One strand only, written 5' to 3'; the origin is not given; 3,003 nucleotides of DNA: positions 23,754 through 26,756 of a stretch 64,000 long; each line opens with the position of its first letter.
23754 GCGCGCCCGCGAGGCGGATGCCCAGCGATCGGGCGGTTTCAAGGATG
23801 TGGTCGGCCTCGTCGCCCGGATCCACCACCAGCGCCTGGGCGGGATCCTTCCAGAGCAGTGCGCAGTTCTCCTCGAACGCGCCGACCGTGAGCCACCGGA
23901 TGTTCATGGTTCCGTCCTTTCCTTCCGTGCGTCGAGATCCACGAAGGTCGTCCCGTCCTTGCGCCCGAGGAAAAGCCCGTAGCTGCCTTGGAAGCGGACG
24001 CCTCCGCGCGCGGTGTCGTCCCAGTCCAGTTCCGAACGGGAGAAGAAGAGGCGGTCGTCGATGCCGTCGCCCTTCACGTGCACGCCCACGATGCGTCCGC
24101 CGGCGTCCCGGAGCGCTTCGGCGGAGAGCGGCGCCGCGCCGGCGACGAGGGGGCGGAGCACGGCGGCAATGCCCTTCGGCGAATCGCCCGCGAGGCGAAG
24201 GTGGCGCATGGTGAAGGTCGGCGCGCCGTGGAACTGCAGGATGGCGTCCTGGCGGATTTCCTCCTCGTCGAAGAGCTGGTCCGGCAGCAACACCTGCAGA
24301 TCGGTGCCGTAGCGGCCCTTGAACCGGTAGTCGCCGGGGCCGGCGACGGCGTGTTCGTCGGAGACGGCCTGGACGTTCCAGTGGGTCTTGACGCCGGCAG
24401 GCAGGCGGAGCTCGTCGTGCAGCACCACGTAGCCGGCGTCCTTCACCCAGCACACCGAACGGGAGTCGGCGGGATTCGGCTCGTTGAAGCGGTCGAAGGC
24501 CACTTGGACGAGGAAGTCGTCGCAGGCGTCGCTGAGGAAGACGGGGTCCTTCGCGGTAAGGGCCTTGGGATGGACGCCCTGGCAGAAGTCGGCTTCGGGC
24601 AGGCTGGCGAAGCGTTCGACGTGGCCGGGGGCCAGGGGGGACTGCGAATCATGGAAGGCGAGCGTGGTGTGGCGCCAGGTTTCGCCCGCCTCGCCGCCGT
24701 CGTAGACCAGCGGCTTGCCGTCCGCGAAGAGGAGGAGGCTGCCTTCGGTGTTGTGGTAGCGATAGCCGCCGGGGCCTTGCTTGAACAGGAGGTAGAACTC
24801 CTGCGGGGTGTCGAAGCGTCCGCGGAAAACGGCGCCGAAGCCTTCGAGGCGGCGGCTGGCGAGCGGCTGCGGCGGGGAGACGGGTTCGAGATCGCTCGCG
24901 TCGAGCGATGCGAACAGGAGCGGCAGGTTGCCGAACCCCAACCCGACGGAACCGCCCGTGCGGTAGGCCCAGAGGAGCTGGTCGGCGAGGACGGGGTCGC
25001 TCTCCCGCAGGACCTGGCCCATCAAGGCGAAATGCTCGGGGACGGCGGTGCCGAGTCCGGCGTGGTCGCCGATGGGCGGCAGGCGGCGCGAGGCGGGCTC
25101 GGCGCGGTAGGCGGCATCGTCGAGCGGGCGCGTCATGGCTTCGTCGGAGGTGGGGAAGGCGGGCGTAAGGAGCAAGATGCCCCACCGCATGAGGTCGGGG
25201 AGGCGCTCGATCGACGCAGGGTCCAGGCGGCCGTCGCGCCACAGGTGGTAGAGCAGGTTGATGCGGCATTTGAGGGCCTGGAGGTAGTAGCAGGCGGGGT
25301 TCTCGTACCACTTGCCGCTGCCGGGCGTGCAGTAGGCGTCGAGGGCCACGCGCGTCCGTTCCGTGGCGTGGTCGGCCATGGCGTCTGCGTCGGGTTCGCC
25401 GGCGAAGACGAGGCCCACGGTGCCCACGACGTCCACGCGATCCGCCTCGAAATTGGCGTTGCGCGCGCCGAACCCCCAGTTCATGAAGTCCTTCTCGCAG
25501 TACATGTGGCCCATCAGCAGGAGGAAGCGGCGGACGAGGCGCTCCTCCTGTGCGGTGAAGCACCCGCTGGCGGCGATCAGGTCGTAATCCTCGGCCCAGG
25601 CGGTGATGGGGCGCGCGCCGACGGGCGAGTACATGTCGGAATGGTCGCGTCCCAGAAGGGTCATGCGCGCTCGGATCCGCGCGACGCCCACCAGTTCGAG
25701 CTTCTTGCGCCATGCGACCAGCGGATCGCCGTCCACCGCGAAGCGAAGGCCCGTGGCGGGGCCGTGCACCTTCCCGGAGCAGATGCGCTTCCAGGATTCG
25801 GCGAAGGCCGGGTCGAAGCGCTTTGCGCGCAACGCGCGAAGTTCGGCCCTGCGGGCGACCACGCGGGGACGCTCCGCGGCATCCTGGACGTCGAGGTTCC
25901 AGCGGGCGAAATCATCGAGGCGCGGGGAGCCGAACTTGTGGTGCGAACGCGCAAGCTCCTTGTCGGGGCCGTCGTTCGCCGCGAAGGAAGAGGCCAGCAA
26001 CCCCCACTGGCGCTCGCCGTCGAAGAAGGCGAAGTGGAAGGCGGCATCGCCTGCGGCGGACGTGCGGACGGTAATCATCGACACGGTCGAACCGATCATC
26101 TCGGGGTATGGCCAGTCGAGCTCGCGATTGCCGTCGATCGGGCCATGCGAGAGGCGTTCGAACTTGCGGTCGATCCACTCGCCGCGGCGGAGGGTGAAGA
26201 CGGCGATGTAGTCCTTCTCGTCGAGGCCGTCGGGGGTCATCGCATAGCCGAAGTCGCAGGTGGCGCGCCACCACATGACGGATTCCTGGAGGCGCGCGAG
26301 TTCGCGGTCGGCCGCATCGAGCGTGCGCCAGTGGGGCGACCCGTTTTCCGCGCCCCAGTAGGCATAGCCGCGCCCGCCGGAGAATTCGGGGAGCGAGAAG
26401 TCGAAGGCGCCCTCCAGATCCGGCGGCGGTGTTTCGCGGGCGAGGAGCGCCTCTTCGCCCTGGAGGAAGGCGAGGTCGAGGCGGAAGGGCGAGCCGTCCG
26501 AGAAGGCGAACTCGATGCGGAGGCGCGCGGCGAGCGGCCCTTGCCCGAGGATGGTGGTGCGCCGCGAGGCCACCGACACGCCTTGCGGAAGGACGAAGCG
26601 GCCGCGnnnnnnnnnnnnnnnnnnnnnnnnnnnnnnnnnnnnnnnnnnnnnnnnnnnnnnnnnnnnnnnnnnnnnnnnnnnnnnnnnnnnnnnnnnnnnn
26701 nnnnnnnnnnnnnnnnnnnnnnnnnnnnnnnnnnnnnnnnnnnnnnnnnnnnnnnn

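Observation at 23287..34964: Flp pilins and Tad pseudopilins embedded in a glycan-degrading gene string, with no assembly machinery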

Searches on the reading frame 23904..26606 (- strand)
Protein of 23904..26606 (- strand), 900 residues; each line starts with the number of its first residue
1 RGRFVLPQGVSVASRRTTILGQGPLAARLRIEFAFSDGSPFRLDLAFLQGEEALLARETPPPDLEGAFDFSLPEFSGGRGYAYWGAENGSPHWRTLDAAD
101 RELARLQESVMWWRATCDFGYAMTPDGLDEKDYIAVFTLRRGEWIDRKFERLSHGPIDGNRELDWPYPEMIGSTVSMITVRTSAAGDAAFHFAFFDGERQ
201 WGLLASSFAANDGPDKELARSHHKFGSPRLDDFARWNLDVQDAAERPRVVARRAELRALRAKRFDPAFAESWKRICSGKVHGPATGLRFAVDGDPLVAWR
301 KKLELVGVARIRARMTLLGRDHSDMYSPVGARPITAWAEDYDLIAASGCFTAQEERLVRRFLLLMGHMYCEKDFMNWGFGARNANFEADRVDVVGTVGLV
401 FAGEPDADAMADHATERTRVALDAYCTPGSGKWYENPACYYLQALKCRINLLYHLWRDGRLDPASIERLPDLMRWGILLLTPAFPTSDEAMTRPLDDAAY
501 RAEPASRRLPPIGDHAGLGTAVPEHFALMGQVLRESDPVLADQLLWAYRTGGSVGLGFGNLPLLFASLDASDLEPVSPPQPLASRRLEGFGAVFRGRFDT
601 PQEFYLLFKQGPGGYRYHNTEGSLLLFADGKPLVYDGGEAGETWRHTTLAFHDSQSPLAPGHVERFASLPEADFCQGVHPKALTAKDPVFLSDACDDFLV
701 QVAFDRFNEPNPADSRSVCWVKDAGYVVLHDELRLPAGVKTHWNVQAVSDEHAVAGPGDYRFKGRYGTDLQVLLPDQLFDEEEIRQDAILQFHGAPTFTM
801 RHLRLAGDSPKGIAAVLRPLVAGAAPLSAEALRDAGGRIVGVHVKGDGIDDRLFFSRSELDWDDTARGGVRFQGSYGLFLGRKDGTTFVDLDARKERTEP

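Call 57: predict_structure(alignment_id=A2)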
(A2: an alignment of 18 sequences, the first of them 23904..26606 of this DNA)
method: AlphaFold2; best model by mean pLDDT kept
length: 900 residues; sequences in the alignment: 18
mean_pLDDT: 75.9   pTM: 0.73
mean pLDDT of the five models: 75.9, 74.9, 73.1, 73.1, 70.2
residues with pLDDT >= 90: 292; 70-90: 325; 50-70: 155; < 50: 128
segments of 3 or more residues with pLDDT < 50: 80-118, 126-128, 141-144, 152-174, 320-324, 373-383, 512-516, 613-620, 637-646, 689-697, 895-900
pLDDT, mean of each block of 10 residues (from residue 1): 85 94 87 93 89 86 83 61 40 40 35 41 53 67 51 41 28 52 62 78 79 66 61 69 83 91 91 86 90 91 90 63 52 87 90 90 84 44 61 91 88 90 72 54 74 93 90 86 84 86 86 52 87 91 90 64 92 77 80 91 88 47 81 65 50 72 86 89 62 47 58 83 95 84 87 92 92 93 81 61 85 92 88 92 95 92 88 93 92 50
secondary structure, 60 per line:
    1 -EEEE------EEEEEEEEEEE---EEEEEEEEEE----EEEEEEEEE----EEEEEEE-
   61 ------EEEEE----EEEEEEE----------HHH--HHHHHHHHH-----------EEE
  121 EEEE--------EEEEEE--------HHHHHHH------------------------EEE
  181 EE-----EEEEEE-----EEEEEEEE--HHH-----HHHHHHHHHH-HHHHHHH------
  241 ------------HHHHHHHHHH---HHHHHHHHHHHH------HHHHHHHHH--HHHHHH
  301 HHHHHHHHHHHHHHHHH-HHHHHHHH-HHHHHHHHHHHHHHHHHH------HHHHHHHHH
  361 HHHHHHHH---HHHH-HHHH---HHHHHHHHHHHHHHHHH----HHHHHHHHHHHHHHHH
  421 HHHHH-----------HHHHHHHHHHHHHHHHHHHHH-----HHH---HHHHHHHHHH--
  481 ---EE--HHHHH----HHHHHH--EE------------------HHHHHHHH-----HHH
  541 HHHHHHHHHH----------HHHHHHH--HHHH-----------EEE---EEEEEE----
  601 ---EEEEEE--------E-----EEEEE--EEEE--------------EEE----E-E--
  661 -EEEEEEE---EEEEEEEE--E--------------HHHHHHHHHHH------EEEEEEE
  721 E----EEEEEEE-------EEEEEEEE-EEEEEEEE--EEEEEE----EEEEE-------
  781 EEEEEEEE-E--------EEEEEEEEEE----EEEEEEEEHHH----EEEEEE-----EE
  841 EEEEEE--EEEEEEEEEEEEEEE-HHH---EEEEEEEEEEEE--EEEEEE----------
elements in order (helices of 4 or more, strands of 3 or more residues): E2-5 E12-22 E26-35 E40-48 E53-59 E67-71 E76-82 H98-106 E118-124 E133-138 H147-153 E178-182 E188-193 E199-206 H217-226 H228-234 H253-262 H266-277 H284-292 H295-317 H319-326 H328-345 H352-368 H372-375 H377-380 H384-400 H405-425 H437-457 H469-478 H488-492 H497-502 H525-532 H538-550 H561-567 H570-573 E585-587 E591-596 E604-609 E624-628 E631-634 E649-651 E662-668 E672-679 H697-707 E714-721 E726-732 E740-747 E749-756 E759-764 E769-773 E781-788 E799-808 E813-820 E828-833 E839-846 E849-863 E871-882 E885-890
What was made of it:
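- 23904..28034 (-): 1376-aa protein: TPR-like N-terminus, CarboxypepD_reg-like domain, then beta-sandwich, alpha/alpha toroid and beta-sandwich of the heparinase / PL15 / PL12 fold. No signal peptide and no pilin leader. AlphaFold2 model of residues 477-1376 has pLDDT 75.9 (call 57).
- On Heparinase II/III-like polysaccharide lyase (PL12/PL15/PL21-type): The AlphaFold2 model has pLDDT 75.9 and pTM 0.73 (call 57).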

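Call 59: fold_search(model_id=the predicted structure, library=pdb)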
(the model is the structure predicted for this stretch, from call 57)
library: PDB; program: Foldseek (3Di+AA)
matches with E <= 10: 518; with E <= 0.001: 30
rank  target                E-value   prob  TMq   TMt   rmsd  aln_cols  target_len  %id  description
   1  6ljl_A                1.1e-13  1.00  0.44  0.46  14.7       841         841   12  Crystal Structure of exoHep-Y390A/H555A complexed with a tetrasaccharide substrate (released 2020-12-23)
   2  3a0o_A                1.7e-13  1.00  0.44  0.51   9.6       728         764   16  Crystal structure of alginate lyase from Agrobacterium tumefaciens C58 (released 2010-03-31)
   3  3a0o_B                1.8e-13  1.00  0.43  0.50  10.6       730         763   14  Crystal structure of alginate lyase from Agrobacterium tumefaciens C58 (released 2010-03-31)
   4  6jpn_A                3.5e-13  1.00  0.49  0.56   8.7       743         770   14  Crystal structure of the catalytic domain of a multi-domain alginate lyase Dp0100 from thermophilic bacterium Defluvii (released 2019-10-30)
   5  3afl_A                3.5e-13  1.00  0.42  0.48  10.7       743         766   14  Crystal structure of exotype alginate lyase Atu3025 H531A complexed with alginate trisaccharide (released 2010-04-28)
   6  6lja_A                1.3e-12  1.00  0.44  0.46  14.6       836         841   12  Crystal Structure of exoHep from Bacteroides intestinalis DSM 17393 complexed with disaccharide product (released 2020-12-23)
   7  8khv                  7.8e-12  1.00  0.43  0.63   7.1       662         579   13  The crystal structure of glycosaminoglycan lyase GAGase II (released 2024-09-04)
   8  4mmh                  5.8e-11  1.00  0.39  0.52  12.7       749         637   12  Crystal structure of heparan sulfate lyase HepC from Pedobacter heparinus (released 2014-01-29)
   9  9irq_A                1.3e-10  1.00  0.44  0.55   7.8       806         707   13  Alginate lyase (Microbulbifer sp. ALW1) (released 2025-01-22)
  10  6hzn_A                1.4e-10  1.00  0.42  0.50  10.2       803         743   12  Crystal structure of human dermatan sulfate epimerase 1 (released 2020-01-22)
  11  4mmi                  1.8e-10  1.00  0.40  0.54  12.6       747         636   12  Crystal structure of heparan sulfate lyase HepC mutant from Pedobacter heparinus (released 2014-01-29)
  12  5jmf                  2.3e-10  1.00  0.41  0.54  13.5       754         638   11  Heparinase III-BT4657 gene product (released 2016-05-25)
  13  5jmd                  7.0e-10  1.00  0.40  0.53  13.3       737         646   12  Heparinase III-BT4657 gene product, Methylated Lysines (released 2016-05-25)
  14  8r72_A                1.0e-09  1.00  0.35  0.47  11.0       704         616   10  Polysaccharide lyase BtPL33HA (BT4410) Y291A with HA dp4 collected at 1.33 A (released 2024-12-04)
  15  8r70_A                3.5e-09  1.00  0.35  0.47  10.7       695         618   11  Polysaccharide lyase BtPL33HA (BT4410) Y291A with HA dp4 (released 2024-12-04)
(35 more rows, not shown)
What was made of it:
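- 23904..28034 (-): Foldseek against PDB gives E=1e-13 to exoHep 6ljl and Atu3025 3a0o, and hits HepC and heparinase III (call 59).
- On Heparinase II/III-like polysaccharide lyase (PL12/PL15/PL21-type): Foldseek gives E=1e-13 and probability 1.0 to PL15 exoHep and Atu3025, and also hits HepC, heparinase III and PL33 (call 59).
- Closest known: Heparinase II/III, PL15 / PL12 / PL33 polysaccharide lyases and dermatan-sulfate epimerase. Same: Foldseek gives E from 1e-13 to 1e-8 and probability 1.0 to 6ljl, 3a0o, 4mmh, 5jmf, 8r72 and 6hzn (call 59).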

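Call 75: search_solved_structures(query=A2, max_evalue=1, show_alignments=2)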
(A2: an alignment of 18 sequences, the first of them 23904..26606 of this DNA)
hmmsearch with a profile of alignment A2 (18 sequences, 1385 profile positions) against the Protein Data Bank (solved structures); distinct sequences matched with E-value up to 1: 3.
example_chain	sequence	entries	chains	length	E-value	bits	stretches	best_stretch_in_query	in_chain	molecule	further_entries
2kc7_A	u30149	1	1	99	0.51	10.8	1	1-92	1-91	bfr218_protein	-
5kiu_A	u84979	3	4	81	0.62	10.5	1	661-714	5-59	Selenoprotein S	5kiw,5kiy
2elt_A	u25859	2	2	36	0.9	10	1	869-898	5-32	Zinc finger protein 406 | Zinc finger protein ZFAT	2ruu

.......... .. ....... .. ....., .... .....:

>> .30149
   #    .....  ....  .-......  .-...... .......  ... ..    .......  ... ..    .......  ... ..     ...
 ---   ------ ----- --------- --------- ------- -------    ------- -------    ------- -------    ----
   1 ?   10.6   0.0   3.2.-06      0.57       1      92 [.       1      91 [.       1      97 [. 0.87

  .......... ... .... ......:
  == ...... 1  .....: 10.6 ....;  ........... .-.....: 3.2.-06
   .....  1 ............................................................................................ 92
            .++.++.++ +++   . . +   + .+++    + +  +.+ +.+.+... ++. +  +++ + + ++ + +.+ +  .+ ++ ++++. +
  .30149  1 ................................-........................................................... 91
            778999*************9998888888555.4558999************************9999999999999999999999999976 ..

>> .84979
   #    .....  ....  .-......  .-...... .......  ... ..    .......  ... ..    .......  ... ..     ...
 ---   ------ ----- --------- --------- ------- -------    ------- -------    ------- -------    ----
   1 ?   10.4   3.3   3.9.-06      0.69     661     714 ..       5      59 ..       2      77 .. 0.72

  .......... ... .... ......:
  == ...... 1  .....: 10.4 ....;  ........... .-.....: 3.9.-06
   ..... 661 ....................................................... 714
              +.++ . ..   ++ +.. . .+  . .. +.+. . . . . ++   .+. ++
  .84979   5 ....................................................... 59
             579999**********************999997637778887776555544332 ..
